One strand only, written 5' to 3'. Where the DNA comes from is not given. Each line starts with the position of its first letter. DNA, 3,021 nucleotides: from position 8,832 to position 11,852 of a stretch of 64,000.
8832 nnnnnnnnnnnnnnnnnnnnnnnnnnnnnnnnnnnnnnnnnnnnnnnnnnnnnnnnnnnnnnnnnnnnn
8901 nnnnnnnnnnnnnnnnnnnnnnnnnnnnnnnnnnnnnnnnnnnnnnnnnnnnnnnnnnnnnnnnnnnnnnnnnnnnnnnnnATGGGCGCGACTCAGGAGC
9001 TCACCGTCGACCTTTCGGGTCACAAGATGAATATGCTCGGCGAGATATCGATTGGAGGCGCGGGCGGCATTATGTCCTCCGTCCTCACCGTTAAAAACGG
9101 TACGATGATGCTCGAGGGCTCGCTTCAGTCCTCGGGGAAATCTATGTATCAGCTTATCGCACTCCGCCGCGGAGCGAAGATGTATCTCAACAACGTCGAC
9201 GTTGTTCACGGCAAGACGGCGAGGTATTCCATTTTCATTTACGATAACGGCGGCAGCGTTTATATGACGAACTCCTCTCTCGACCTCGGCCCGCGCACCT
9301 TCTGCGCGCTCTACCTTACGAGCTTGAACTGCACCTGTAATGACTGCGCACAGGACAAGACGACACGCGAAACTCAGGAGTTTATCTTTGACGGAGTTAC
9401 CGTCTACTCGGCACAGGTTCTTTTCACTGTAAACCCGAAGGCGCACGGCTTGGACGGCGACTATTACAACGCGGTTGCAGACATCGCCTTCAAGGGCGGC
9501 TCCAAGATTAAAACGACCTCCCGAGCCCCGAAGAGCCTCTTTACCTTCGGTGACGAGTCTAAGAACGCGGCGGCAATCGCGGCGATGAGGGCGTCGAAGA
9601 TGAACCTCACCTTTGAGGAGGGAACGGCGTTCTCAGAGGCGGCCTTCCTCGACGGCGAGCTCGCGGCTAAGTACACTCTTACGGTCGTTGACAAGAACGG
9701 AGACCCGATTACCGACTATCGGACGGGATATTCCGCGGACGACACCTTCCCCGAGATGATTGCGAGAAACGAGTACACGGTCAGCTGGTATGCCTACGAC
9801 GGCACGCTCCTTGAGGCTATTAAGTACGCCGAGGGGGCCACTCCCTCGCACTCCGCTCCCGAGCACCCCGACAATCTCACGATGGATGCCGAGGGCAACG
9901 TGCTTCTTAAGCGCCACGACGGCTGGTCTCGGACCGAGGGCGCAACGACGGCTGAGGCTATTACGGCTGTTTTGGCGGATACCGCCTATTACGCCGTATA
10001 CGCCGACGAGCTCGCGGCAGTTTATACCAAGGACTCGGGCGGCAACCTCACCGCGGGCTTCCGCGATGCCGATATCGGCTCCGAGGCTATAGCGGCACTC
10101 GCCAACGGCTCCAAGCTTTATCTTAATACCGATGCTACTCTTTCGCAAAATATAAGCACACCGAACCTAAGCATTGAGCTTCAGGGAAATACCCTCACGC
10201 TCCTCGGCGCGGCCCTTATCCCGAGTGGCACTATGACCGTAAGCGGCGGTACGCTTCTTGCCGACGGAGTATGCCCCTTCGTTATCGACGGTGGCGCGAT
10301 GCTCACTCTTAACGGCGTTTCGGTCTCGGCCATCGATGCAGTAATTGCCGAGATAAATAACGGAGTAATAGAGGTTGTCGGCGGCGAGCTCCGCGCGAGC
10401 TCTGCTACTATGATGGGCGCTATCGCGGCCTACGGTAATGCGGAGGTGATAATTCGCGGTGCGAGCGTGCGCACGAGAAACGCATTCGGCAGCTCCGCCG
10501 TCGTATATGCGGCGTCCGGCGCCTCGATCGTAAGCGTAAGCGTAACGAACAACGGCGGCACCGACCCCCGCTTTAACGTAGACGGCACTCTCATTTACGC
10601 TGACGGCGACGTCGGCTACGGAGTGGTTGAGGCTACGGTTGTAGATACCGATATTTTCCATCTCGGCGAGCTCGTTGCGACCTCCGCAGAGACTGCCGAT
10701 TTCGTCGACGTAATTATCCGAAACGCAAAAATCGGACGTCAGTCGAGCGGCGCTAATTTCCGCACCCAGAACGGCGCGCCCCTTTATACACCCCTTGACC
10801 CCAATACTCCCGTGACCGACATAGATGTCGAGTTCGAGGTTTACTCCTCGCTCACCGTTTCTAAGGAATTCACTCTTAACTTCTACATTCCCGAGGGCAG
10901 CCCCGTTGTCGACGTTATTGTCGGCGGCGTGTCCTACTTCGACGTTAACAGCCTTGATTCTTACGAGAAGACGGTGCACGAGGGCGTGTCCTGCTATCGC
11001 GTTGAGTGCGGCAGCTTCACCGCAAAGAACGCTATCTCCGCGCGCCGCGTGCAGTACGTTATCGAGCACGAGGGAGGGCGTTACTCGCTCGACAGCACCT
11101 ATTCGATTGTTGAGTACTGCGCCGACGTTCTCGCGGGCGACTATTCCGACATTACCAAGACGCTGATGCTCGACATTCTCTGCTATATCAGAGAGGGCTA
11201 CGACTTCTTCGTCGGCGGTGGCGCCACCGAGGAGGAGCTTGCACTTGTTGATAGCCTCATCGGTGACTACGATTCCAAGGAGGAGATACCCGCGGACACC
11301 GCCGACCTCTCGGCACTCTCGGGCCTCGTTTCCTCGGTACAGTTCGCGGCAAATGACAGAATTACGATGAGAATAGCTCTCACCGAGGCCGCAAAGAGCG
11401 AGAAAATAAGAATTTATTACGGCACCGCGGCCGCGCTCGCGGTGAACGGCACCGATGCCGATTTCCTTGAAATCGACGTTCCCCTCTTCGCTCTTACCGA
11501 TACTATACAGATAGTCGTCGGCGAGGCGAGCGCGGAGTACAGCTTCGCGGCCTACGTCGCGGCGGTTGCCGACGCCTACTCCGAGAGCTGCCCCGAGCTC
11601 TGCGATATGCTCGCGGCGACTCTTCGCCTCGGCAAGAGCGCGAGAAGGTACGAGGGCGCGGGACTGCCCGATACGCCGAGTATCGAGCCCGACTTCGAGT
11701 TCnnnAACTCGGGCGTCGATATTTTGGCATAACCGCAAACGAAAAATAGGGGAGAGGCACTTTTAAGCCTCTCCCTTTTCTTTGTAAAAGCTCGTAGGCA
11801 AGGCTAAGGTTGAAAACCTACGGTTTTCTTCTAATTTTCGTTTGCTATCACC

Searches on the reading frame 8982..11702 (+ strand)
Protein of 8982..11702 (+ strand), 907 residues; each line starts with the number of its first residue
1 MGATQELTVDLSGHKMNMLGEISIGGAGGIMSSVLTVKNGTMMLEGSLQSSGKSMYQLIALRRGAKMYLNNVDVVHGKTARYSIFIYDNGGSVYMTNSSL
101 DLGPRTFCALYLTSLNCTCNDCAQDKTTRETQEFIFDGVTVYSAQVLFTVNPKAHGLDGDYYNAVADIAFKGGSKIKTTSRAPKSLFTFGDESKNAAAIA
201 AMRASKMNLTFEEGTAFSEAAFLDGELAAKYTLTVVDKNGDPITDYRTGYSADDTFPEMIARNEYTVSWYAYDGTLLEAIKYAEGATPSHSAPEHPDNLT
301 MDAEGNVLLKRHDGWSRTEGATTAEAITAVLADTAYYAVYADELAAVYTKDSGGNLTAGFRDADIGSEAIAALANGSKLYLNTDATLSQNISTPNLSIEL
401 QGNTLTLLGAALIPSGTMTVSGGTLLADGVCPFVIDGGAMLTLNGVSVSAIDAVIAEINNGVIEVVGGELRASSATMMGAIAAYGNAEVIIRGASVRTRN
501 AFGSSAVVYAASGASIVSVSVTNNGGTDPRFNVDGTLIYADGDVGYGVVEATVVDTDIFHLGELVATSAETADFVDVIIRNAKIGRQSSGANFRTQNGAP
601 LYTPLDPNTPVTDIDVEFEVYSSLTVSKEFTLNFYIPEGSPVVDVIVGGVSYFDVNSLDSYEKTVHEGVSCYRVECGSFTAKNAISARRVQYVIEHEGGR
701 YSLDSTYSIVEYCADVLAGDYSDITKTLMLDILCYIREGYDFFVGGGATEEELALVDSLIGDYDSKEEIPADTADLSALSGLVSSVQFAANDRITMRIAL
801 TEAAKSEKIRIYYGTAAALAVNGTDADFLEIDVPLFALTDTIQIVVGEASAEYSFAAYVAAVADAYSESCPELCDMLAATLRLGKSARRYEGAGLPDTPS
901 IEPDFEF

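Call 4: search_protein_families(library=pfam, proteins=[window:8982-11702:+], max_evalue=1)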
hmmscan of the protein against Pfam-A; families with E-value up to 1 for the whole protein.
window:8982-11702:+ (907 aa): 0 families

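Call 5: search_protein_families(library=ncbifam, proteins=[window:8982-11702:+], max_evalue=1)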
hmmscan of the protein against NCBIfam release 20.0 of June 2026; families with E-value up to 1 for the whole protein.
window:8982-11702:+ (907 aa): 1 family
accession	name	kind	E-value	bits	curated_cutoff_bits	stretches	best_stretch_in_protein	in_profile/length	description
TIGR02601.1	autotrns_rpt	repeat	0.23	11.3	19.85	0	403-427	8-31/32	beta strand repeat protein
